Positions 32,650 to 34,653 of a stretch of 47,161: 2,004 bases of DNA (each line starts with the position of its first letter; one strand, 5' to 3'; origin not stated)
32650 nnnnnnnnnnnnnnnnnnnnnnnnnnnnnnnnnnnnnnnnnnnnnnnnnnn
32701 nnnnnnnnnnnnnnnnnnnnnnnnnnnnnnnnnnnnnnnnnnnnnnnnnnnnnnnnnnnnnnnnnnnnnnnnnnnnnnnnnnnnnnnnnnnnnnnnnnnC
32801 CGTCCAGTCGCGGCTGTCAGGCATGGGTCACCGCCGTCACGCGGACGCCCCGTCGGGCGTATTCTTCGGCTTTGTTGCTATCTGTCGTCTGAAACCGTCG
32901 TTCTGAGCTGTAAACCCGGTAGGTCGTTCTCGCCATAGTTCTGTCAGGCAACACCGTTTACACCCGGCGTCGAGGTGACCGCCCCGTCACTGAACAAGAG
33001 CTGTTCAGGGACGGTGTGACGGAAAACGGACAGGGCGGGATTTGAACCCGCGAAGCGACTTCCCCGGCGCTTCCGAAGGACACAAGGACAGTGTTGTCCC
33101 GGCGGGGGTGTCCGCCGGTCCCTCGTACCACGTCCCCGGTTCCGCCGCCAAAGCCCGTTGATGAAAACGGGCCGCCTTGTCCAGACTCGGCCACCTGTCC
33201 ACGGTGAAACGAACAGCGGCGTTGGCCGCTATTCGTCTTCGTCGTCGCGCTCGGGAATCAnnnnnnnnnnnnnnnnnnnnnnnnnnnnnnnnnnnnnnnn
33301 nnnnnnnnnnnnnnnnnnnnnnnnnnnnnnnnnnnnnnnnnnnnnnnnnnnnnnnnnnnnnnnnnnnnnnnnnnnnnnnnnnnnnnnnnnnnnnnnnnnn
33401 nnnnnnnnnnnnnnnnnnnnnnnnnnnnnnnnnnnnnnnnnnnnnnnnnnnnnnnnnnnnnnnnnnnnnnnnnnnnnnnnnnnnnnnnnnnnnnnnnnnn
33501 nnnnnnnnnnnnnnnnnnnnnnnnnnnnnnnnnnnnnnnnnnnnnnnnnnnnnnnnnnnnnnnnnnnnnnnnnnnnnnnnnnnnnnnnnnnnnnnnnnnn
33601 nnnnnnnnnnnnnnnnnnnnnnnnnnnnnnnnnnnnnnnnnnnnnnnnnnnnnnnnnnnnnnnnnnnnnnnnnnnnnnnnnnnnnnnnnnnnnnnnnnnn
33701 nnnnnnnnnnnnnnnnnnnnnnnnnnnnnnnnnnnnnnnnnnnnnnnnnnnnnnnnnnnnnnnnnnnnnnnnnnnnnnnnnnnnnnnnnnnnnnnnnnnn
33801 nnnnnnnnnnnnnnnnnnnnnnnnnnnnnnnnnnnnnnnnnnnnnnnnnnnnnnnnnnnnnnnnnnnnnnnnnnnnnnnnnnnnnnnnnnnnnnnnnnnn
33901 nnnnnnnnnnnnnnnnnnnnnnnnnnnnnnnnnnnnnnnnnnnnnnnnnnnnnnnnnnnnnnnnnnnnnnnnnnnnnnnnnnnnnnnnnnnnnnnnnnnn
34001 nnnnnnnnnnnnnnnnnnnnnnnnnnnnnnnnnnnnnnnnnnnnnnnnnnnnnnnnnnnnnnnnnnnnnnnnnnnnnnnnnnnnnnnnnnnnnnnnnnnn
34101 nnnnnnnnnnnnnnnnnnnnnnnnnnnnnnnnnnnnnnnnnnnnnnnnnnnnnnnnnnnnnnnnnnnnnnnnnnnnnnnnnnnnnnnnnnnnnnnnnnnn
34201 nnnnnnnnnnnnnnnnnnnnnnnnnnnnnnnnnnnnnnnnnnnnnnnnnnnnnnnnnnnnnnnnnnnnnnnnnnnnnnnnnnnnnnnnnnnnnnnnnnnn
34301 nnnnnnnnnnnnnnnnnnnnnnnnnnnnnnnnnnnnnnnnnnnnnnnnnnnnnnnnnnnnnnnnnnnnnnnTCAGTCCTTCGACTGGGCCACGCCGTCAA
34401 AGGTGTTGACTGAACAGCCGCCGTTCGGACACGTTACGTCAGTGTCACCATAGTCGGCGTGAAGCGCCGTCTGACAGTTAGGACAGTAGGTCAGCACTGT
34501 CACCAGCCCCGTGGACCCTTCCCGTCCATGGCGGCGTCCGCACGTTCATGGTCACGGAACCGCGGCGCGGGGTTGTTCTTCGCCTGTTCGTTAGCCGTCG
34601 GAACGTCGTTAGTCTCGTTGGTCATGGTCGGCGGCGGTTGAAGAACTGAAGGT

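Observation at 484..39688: Conserved 13-mer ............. at nine intergenic sites, at a fixed distance from start codons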

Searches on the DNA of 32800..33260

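Call 71: search_rna_families(source=window, start=32800, end=33260, threshold=evalue, max_evalue=1, show_alignments=2)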
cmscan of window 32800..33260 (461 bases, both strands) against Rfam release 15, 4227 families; matches with E-value up to 1: 3.
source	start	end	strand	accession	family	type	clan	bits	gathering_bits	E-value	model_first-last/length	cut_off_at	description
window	33027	33200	-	RF00005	tRNA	Gene; tRNA;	CL00001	34.6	29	1.2e-05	1-71/71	no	tRNA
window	33074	33221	-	RF02868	ncS037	Gene; sRNA;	-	20.9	112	0.28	1-152/152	no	Burkholderia sRNA 37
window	33027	33078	+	RF04351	Plastid-psbl-rps4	Cis-reg;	-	20.1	68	0.1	1-53/53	no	Plastid-psbl-rps4 3UTR RNA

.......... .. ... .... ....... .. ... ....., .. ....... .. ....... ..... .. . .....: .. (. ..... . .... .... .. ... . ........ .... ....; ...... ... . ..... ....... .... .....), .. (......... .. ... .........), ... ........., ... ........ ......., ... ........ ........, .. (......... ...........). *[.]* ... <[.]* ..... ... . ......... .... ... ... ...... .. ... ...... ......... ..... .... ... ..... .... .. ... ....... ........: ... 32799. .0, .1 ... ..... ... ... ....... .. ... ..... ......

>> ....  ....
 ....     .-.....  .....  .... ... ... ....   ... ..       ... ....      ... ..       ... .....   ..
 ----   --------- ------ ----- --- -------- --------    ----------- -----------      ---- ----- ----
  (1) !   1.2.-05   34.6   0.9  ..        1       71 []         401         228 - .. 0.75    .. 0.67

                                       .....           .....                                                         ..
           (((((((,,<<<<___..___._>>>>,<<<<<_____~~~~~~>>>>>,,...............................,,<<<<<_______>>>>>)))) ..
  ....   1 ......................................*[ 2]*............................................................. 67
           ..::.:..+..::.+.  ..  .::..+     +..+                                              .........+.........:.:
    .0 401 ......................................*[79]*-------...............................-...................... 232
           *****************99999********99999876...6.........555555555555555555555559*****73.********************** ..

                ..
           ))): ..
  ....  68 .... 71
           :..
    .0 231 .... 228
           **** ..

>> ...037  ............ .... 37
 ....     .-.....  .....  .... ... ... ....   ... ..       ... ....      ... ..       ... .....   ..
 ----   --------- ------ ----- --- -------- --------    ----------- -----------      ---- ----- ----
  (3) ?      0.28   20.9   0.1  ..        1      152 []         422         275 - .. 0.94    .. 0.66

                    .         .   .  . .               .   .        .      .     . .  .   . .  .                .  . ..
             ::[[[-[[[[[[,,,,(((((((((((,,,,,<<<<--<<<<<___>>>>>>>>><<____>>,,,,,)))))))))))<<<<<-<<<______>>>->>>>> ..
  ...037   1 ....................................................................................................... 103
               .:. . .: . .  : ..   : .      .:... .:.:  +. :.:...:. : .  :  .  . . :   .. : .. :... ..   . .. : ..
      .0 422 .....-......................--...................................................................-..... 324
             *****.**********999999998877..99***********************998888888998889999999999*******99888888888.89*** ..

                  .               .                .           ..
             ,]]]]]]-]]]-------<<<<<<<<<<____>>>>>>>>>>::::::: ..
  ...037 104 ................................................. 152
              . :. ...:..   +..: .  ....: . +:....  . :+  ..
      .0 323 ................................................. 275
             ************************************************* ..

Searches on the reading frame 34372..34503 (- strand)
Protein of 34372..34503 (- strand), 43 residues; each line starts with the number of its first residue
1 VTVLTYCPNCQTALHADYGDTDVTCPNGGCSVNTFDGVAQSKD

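Call 45: search_protein_families(library=pfam, max_evalue=0.01, proteins=[window:34372-34503:-])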
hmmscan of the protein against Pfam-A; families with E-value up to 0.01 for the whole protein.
window:34372-34503:- (43 aa): 3 families
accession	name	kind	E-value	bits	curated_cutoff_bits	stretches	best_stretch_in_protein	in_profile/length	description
PF03119.21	DNA_ligase_ZBD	-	0.00035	20.8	25.8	1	7-30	2-25/27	NAD-dependent DNA ligase C4 zinc finger domain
PF08271.17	Zn_Ribbon_TF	-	0.00075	19.4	29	1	6-36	2-33/43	TFIIB zinc-binding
PF23547.1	Zn_ribbon_FGT1_1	-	0.0082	16.2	27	0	7-27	5-25/35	FORGETTER1 first zinc ribbon domain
